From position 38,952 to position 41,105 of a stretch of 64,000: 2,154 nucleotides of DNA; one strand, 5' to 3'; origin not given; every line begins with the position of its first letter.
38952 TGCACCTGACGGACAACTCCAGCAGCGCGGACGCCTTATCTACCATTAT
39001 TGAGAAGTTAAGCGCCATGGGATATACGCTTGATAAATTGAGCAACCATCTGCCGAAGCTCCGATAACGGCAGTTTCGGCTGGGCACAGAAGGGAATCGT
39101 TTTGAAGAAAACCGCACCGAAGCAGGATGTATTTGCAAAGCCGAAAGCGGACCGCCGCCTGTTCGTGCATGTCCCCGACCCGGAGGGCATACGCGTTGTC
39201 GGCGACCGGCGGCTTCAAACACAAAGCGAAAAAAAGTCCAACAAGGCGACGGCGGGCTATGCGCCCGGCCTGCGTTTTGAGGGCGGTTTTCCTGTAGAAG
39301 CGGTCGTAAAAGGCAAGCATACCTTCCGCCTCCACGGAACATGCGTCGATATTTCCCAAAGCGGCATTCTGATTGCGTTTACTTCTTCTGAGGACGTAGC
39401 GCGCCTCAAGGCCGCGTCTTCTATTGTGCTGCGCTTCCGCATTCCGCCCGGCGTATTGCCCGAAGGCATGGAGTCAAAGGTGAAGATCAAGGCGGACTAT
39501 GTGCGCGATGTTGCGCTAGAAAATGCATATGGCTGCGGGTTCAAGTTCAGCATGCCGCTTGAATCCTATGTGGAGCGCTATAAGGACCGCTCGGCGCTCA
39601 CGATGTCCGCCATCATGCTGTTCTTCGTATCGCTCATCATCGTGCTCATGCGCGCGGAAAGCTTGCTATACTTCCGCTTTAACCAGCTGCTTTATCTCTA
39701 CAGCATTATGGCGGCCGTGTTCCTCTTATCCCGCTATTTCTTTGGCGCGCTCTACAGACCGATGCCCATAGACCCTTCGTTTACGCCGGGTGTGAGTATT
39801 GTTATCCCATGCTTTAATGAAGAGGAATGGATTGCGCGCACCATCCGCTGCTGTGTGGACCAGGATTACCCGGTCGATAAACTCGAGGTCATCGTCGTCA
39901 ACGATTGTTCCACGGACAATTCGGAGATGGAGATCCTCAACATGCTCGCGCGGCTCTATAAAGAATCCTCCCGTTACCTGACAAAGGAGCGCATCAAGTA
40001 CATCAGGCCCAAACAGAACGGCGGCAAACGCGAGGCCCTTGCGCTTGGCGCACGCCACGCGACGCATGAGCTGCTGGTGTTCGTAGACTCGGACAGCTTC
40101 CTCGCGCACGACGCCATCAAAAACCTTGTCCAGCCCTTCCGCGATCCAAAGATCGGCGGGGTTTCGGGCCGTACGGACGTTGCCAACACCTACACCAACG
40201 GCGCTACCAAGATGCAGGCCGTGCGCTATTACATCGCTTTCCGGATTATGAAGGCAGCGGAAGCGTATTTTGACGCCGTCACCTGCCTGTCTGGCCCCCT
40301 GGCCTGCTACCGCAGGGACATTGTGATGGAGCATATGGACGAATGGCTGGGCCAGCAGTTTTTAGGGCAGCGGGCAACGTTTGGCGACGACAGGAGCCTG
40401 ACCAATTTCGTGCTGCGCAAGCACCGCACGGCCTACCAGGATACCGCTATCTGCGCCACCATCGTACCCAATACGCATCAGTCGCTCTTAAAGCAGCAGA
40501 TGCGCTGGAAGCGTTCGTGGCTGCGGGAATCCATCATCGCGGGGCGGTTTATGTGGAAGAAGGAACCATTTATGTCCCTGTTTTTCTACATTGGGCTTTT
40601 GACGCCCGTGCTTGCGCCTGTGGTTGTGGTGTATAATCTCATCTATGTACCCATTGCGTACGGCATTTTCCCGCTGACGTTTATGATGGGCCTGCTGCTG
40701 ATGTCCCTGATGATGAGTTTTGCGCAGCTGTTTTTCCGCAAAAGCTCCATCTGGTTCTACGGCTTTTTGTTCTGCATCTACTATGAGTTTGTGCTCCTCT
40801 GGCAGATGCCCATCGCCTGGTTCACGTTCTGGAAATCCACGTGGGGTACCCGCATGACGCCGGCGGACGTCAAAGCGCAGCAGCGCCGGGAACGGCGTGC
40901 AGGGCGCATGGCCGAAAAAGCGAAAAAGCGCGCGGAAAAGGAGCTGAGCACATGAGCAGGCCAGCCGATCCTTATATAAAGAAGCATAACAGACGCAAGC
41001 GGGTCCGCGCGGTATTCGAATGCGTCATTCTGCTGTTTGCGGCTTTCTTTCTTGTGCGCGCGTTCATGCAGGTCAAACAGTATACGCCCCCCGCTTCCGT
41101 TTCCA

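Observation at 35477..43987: Five-gene exopolysaccharide locus built around a hyaluronan-synthase-like GT2, a TviB-type dehydrogenase, four NodB-like modules and a GH18-like lipoprotein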

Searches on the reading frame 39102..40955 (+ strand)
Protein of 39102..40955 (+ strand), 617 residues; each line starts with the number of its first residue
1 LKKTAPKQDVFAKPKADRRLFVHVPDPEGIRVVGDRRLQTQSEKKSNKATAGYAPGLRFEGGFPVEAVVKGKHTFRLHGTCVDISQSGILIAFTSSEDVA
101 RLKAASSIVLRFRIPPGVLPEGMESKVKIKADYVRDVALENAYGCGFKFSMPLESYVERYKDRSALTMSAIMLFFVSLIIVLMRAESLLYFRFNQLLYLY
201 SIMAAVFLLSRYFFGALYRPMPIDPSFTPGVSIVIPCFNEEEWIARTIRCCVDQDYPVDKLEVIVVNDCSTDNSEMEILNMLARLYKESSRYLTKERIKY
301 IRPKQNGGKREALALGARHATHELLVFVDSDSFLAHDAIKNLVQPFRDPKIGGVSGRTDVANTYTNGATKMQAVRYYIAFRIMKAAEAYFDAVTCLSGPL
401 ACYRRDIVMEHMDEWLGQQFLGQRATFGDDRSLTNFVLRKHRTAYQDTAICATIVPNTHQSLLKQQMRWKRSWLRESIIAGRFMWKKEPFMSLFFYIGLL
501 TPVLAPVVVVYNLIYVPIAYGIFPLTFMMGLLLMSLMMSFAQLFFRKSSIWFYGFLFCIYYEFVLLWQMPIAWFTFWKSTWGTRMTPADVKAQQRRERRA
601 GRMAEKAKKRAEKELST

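Call 4: search_protein_families(library=pfam, proteins=[window:39102-40955:+], max_evalue=0.01)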
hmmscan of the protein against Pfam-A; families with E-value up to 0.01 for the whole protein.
window:39102-40955:+ (617 aa): 6 families
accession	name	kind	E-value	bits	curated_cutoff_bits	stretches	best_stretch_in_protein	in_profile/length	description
PF00535.33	Glycos_transf_2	-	2.3e-30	106.2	23.3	1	232-410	1-166/168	Glycosyl transferase family 2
PF13641.12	Glyco_tranf_2_3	-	1e-26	94.8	27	1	229-471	1-229/230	Glycosyltransferase like family 2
PF03142.21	Chitin_synth_2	-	2e-21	76.7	27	1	315-592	195-501/527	Chitin synthase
PF13506.12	Glyco_transf_21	-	3.6e-09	36.8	21.7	1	309-471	18-174/174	Glycosyl transferase family 21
PF10111.15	Glyco_tranf_2_2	-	1.6e-06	28.3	27.3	1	232-342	1-102/276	Glycosyltransferase like family 2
PF13632.12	Glyco_trans_2_3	-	0.0029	17.9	27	1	326-533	3-165/198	Glycosyl transferase family group 2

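Call 5: search_protein_families(library=ncbifam, proteins=[window:39102-40955:+], max_evalue=0.01)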
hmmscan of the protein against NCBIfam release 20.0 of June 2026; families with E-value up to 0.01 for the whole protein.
window:39102-40955:+ (617 aa): 23 families
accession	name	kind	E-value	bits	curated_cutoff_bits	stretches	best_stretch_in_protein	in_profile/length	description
TIGR04242.1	nodulat_NodC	equivalog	1.7e-55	188.6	550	1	223-584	42-394/395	chitooligosaccharide synthase NodC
TIGR03937.1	PgaC_IcaA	equivalog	4.3e-34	118.1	422.3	1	221-530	37-327/407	poly-beta-1,6-N-acetyl-D-glucosamine synthase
TIGR03111.1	glyc2_xrt_Gpos1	hypoth_equivalog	9.3e-19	67.5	363.95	1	227-546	47-363/439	TIGR03111 family XrtG-associated glycosyltransferase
TIGR03965.1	mycofact_glyco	equivalog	5.3e-15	55.3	280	1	218-359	63-192/467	mycofactocin biosynthesis glycosyltransferase MftF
NF047683.1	TeichurnBiosyTuaG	equivalog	2.6e-11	43.6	400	1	228-341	5-106/252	teichuronic acid biosynthesis protein TuaG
TIGR04283.1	glyco_like_mftF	equivalog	2.2e-10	40.5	182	1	231-347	1-98/221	TIGR04283 family arsenosugar biosynthesis glycosyltransferase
TIGR03030.1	CelA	equivalog_domain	2.3e-10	39.1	699.1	1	191-346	88-253/714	UDP-forming cellulose synthase catalytic subunit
NF038299.1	EPS_HpsN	equivalog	2.7e-10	39.7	425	1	230-360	2-121/317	hormogonium polysaccharide biosynthesis glycosyltransferase HpsN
TIGR03469.1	HpnB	hypoth_equivalog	2.8e-10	39.8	379.25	1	226-348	41-162/386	hopene-associated glycosyltransferase HpnB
NF007482.0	PRK10073.1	equivalog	4.4e-10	39.1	423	1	228-343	5-107/334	glycosyltransferase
NF041875.1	EPS_EpsD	equivalog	1.2e-09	38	370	1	231-341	1-99/325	exopolysaccharide biosynthesis glycosyltransferase EpsD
NF047588.1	GlcsyltransPgfSStrep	equivalog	2e-09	37.1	500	1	231-383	3-145/308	glycosyltransferase PgfS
NF050050.1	ProtGlycPglI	equivalog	3.3e-09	36.5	500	1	229-344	2-106/306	GalNAc(5)-diNAcBac-PP-undecaprenol beta-1,3-glucosyltransferase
NF010496.0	PRK13915.1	equivalog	8.6e-08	31.6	262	1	231-351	33-148/307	glucosyl-3-phosphoglycerate synthase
TIGR03472.1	HpnI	equivalog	1.1e-07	31.1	310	1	199-471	17-270/373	bacteriohopanetetrol glucosamine biosynthesis glycosyltransferase HpnI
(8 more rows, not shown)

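Call 9: find_homologous_proteins(query=window:39102-40955:+, max_evalue=1e-10)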
Query window:39102-40955:+ (617 aa): 3729 proteins with E <= 1e-10 among 8000 candidates; the best 120 are listed.
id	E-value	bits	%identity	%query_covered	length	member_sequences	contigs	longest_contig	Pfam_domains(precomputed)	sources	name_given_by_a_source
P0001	0.0e+0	1371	95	100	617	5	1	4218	PF10111.15,PF13506.14,PF13641.13,PF03142.22,PF01644.24,PF00535.33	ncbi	-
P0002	0.0e+0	1212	84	100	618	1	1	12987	PF10111.15,PF13506.14,PF13641.13,PF03142.22,PF01644.24,PF00535.33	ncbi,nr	ncbi:MAG TPA: glycosyltransferase [Feifaniaceae bacterium]|nr:glycosyltransferase [Feifaniaceae bact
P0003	0.0e+0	1209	84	100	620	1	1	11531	PF10111.15,PF13506.14,PF13641.13,PF03142.22,PF01644.24,PF00535.33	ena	-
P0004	0.0e+0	1206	84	100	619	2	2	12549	PF13632.13,PF10111.15,PF13506.14,PF13641.13,PF03142.22,PF01644.24,PF00535.33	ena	-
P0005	0.0e+0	1205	84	100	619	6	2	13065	PF13632.13,PF10111.15,PF13506.14,PF13641.13,PF03142.22,PF01644.24,PF00535.33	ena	-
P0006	0.0e+0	1204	84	100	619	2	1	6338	PF13632.13,PF10111.15,PF13506.14,PF13641.13,PF03142.22,PF01644.24,PF00535.33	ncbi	-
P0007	0.0e+0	1201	83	100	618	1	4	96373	PF07238.20,PF10111.15,PF13506.14,PF13641.13,PF03142.22,PF01644.24,PF00535.33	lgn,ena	-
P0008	0.0e+0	1190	82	100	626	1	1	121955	PF13632.13,PF10111.15,PF13506.14,PF13641.13,PF03142.22,PF01644.24,PF00535.33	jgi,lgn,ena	-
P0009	8.4e-281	951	64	98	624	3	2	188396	PF13632.13,PF10111.15,PF13506.14,PF13641.13,PF03142.22,PF01644.24,PF00535.33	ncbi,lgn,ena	-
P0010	2.3e-280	949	67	95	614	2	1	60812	PF13632.13,PF10111.15,PF13506.14,PF13641.13,PF03142.22,PF01644.24,PF00535.33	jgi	-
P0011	5.5e-280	948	65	98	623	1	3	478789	PF13632.13,PF10111.15,PF13506.14,PF13641.13,PF03142.22,PF01644.24,PF00535.33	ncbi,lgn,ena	-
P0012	4.5e-279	945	66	96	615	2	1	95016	PF10111.15,PF13506.14,PF13641.13,PF03142.22,PF01644.24,PF00535.33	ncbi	-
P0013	4.6e-279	945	64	98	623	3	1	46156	PF13632.13,PF10111.15,PF13506.14,PF13641.13,PF03142.22,PF01644.24,PF00535.33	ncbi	-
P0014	5.0e-279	945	65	97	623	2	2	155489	PF13632.13,PF10111.15,PF13506.14,PF13641.13,PF03142.22,PF01644.24,PF00535.33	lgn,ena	-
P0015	1.8e-278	943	64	97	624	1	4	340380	PF13632.13,PF10111.15,PF13506.14,PF13641.13,PF03142.22,PF01644.24,PF00535.33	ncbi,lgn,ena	-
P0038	4.9e-247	839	61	96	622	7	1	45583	PF07238.20,PF10111.15,PF13506.14,PF13641.13,PF03142.22,PF01644.24,PF00535.33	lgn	-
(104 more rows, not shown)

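Call 10: find_related_loci(query=window:39102-40955:+, collection=genome_contigs, flank=10000)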
Query window:39102-40955:+ (617 aa) in genome_contigs; peptide patterns used: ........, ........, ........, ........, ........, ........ (x = any residue, [..] = any of these).
492 stretches matched a pattern; 420 encode a relative of the query (tblastn E <= 1e-3); the best 80 are kept; 80 distinct loci.
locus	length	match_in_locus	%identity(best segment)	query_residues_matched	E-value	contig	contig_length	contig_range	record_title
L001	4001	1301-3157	85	1-616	0e+0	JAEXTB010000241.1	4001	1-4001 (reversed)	MAG: Bacillota bacterium isolate OH_HBrB_334 k127_1958182, whole genome shotgun sequence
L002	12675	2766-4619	84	1-616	0e+0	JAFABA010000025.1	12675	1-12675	MAG: Bacillota bacterium isolate OH_SBB_106 k127_802012, whole genome shotgun sequence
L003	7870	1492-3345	84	1-616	0e+0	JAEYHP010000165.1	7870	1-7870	MAG: Bacillota bacterium isolate OH_HFB_328 k127_959561, whole genome shotgun sequence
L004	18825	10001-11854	83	1-616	0e+0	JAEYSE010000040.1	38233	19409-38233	MAG: Bacillota bacterium isolate OH_CBB_85 k127_392422, whole genome shotgun sequence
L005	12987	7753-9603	84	1-616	0e+0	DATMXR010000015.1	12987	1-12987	MAG TPA_asm: Feifaniaceae bacterium isolate SMAG_U13125 k141_61995, whole genome shotgun sequence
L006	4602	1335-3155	67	8-600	0e+0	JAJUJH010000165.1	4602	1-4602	MAG: Clostridiales bacterium isolate bin112 k141_196636_length_4602_cov_7.0000, whole genome shotgun sequence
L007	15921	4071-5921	66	2-605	0e+0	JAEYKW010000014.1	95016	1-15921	MAG: Bacillota bacterium isolate OH_HFB_467 k127_391073, whole genome shotgun sequence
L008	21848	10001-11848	65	2-605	0e+0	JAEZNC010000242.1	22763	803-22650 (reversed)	MAG: Bacillota bacterium isolate OH_CFB_137 k127_1868486, whole genome shotgun sequence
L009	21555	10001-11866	63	2-611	0e+0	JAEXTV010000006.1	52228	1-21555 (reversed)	MAG: Bacillota bacterium isolate OH_HBrB_366 k127_158358, whole genome shotgun sequence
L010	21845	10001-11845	65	2-605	0e+0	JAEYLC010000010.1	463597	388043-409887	MAG: Bacillota bacterium isolate OH_HFB_48 k127_607299, whole genome shotgun sequence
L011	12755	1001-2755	63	3-597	0e+0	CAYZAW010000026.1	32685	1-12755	MAG TPA_asm: uncultured Oscillospiraceae bacterium isolate SRP192927_co6_61 genome assembly, contig: NODE_2399_length_32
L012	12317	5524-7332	61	2-599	0e+0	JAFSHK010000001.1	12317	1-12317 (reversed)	MAG: Lachnospiraceae bacterium isolate RGIG3145 Goat_Rectum.Co__c12166, whole genome shotgun sequence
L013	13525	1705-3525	59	8-607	0e+0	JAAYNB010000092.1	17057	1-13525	MAG: Clostridiales bacterium isolate AS21ysBPME_102 76398_AS21, whole genome shotgun sequence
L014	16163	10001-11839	60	8-614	0e+0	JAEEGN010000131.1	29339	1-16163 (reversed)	MAG: Selenomonadaceae bacterium isolate Tb.RUG.10 k141_5515145_flag=1_multi=10.0000_len=29339, whole genome shotgun sequ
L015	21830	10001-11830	59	3-610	0e+0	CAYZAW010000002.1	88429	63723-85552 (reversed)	MAG TPA_asm: uncultured Oscillospiraceae bacterium isolate SRP192927_co6_61 genome assembly, contig: NODE_226_length_884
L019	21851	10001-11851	60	1-612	0e+0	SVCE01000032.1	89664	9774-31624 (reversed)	MAG: Clostridium butyricum isolate SIG246 k141_802104, whole genome shotgun sequence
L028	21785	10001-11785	59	1-590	0e+0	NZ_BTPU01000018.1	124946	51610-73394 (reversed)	Vallitalea maricola strain AN17-2 sequence018, whole genome shotgun sequence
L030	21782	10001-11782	60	3-590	0e+0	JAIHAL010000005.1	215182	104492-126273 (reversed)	MAG: Oscillospiraceae bacterium isolate K_7_5_bin.56 scaffold_26, whole genome shotgun sequence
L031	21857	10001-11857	60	1-614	0e+0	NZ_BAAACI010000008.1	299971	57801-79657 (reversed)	Clostridium subterminale strain JCM 1417 sequence08, whole genome shotgun sequence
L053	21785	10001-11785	59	2-593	0e+0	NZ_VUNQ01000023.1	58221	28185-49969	Tissierella pigra strain WCA3-693-APC-4 seq23, whole genome shotgun sequence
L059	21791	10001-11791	58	7-599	0e+0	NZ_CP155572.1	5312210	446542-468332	Sporomusa malonica strain DSM 5090 chromosome, complete genome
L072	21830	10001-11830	59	2-606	0e+0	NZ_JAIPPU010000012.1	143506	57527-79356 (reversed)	MAG: Acetobacterium wieringae isolate CSMB_175 NODE_19_length_143506_cov_34.833699, whole genome shotgun sequence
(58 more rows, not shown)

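Call 11: search_protein_families(library=pfam, proteins=[P0007, P0038], max_evalue=10)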
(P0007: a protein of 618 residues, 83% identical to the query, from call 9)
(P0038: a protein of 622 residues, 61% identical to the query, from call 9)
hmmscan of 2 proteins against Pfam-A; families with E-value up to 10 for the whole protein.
P0007 (618 aa): 7 families
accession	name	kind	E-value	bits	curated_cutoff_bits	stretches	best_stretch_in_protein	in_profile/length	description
PF00535.33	Glycos_transf_2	-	3e-31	109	23.3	1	233-411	1-166/168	Glycosyl transferase family 2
PF13641.12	Glyco_tranf_2_3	-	2.2e-26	93.8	27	1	230-472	1-229/230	Glycosyltransferase like family 2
PF03142.21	Chitin_synth_2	-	9.2e-22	77.8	27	1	316-595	195-503/527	Chitin synthase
PF13506.12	Glyco_transf_21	-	4.1e-09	36.6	21.7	1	310-472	18-174/174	Glycosyl transferase family 21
PF10111.15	Glyco_tranf_2_2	-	7e-07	29.5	27.3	1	233-343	1-102/276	Glycosyltransferase like family 2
PF07238.19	PilZ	-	1.2e-05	26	22.5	1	57-156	3-90/102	PilZ domain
PF13632.12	Glyco_trans_2_3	-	0.00082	19.7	27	1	327-560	3-191/198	Glycosyl transferase family group 2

P0038 (622 aa): 8 families
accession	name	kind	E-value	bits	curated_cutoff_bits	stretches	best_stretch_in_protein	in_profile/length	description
PF00535.33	Glycos_transf_2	-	2.5e-29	102.8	23.3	1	241-393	1-141/168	Glycosyl transferase family 2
PF13641.12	Glyco_tranf_2_3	-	1.1e-25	91.4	27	1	238-480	1-229/230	Glycosyltransferase like family 2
PF03142.21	Chitin_synth_2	-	6.6e-20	71.7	27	1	325-599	196-499/527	Chitin synthase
PF13506.12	Glyco_transf_21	-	7.4e-08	32.5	21.7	1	318-480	18-174/174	Glycosyl transferase family 21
PF13632.12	Glyco_trans_2_3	-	2.2e-06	28.1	27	1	334-525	2-196/198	Glycosyl transferase family group 2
PF07238.19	PilZ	-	1.5e-05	25.7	22.5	1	70-160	8-87/102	PilZ domain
PF10111.15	Glyco_tranf_2_2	-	2.4e-05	24.4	27.3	1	241-344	1-95/276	Glycosyltransferase like family 2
PF20990.2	DUF2207_C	-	0.25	11.4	33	1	467-557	103-193/247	Predicted membrane protein (DUF2207) C-terminal domain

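Call 16: search_solved_structures(query=window:39102-40955:+, max_evalue=0.001, show_alignments=2)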
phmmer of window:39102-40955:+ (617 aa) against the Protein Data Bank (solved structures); distinct sequences matched with E-value up to 0.001: 18.
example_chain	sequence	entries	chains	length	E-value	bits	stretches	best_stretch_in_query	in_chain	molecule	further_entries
8smm_A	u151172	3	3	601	1.7e-36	129.1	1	304-584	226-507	Hyaluronan synthase 1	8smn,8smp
7sp7_A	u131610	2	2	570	2.2e-34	122.1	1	298-588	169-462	Hyaluronan synthase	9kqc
8snc_A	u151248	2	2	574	2.3e-34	122.1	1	298-588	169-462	Hyaluronan synthase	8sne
7sp6_A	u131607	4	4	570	1.1e-33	119.8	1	298-588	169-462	Hyaluronan synthase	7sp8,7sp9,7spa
8snd_A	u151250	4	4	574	1.1e-33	119.8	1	298-588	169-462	Hyaluronan synthase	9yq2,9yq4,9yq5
6yv7_B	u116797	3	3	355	1.1e-18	70.3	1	223-458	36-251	Glycosyl transferase, family 2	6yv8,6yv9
6yv7_A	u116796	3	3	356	1.1e-18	70.3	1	222-458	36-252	Glycosyl transferase, family 2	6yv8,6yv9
6p61_A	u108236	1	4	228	1.5e-10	43.4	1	228-341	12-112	Glycosyltransferase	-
5tze_C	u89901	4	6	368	6.3e-09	38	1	232-343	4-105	Glycosyl transferase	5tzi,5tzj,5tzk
5tz8_A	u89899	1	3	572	1.3e-08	37.1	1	232-343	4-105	Glycosyl transferase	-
2z87_A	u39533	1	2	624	1.7e-08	36.6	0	228-348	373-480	Chondroitin synthase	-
2z86_A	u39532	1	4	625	1.7e-08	36.6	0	228-348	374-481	Chondroitin synthase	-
5ej1_A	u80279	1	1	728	2.8e-06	29.3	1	157-534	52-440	Putative cellulose synthase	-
4hg6_A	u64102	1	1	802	3.6e-06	28.9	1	157-534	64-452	Cellulose Synthase Subunit A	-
4p00_A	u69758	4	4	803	3.7e-06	28.9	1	157-534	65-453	Cellulose Synthase A subunit | Cellulose Synthase subunit A | Putative cellulose synthase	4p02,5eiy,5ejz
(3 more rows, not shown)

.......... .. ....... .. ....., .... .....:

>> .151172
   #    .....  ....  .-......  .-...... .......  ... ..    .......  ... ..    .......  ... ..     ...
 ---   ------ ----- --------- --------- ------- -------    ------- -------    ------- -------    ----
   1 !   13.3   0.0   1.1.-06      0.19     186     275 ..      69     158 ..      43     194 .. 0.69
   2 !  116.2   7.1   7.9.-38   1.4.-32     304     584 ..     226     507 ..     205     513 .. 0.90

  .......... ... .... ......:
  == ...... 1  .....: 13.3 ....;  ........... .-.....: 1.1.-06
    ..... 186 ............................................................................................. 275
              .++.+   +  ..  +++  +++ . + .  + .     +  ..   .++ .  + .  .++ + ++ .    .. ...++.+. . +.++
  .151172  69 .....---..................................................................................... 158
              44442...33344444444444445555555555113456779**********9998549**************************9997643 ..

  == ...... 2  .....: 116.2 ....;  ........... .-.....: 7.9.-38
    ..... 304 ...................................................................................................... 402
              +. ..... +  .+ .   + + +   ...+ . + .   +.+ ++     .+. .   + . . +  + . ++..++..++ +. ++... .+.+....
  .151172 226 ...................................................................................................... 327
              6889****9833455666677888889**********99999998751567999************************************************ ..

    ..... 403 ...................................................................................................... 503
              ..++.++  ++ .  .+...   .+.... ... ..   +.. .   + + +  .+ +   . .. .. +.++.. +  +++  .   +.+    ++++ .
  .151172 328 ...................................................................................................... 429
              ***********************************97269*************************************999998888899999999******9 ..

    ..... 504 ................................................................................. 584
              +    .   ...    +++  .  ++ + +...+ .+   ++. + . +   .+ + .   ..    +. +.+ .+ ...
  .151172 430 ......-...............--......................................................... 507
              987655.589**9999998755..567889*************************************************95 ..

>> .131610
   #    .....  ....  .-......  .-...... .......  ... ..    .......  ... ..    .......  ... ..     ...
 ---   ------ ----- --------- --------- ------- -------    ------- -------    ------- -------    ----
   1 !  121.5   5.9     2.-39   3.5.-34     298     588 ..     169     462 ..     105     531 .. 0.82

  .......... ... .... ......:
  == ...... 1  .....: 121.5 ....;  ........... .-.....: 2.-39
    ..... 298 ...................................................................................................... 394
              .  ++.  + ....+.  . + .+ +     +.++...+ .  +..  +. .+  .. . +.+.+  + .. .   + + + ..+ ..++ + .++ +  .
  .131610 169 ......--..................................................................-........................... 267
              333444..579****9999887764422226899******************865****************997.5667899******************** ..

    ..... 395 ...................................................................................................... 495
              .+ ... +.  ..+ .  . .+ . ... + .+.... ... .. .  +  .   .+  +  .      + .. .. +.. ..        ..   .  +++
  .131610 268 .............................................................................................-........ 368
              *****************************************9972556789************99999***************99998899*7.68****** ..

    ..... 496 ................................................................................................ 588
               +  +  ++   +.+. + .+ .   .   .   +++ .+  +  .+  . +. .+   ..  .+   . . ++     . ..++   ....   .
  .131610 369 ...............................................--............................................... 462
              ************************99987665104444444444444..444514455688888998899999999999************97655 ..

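Call 45: predict_structure(alignment_id=A2)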
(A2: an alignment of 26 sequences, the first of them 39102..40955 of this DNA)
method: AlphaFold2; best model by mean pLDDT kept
length: 617 residues; sequences in the alignment: 26
mean_pLDDT: 59.2   pTM: 0.48
mean pLDDT of the five models: 59.2, 59.0, 56.2, 56.0, 54.5
residues with pLDDT >= 90: 38; 70-90: 176; 50-70: 147; < 50: 256
segments of 3 or more residues with pLDDT < 50: 1-57, 186-198, 207-222, 356-399, 420-423, 426-428, 442-469, 471-473, 475-477, 479-481, 483-485, 487-495, 497-499, 501-505, 534-586
pLDDT, mean of each block of 10 residues (from residue 1): 35 35 41 39 31 47 86 86 81 88 88 73 74 84 86 68 52 57 50 45 49 44 67 80 75 75 83 80 78 80 79 89 84 61 68 49 33 30 29 32 82 71 49 58 37 33 45 48 46 47 51 63 54 46 36 40 44 43 42 78 80 69
secondary structure, 60 per line:
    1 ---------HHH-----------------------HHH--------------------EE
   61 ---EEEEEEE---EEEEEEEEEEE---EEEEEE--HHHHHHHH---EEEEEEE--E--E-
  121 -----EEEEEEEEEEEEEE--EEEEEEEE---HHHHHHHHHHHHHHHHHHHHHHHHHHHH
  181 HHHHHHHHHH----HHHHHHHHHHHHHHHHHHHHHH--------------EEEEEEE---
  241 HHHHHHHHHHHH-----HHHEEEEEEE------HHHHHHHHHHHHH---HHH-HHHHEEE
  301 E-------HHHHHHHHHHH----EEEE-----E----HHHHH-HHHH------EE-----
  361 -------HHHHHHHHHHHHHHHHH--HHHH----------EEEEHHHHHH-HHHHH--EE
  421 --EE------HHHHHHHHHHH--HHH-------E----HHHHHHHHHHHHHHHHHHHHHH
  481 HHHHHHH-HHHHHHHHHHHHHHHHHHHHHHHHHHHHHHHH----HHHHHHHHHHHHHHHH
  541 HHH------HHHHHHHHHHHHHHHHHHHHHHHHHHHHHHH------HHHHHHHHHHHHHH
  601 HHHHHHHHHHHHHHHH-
elements in order (helices of 4 or more, strands of 3 or more residues): E64-70 E74-84 E88-93 H96-103 E107-113 E126-139 E142-149 H153-190 H195-216 E231-237 H241-252 E261-267 H274-286 H294-297 E298-301 H309-319 E324-327 H338-342 H344-347 H368-384 H387-390 E401-404 H405-410 H412-416 H431-441 H459-487 H489-520 H525-543 H550-580 H587-616
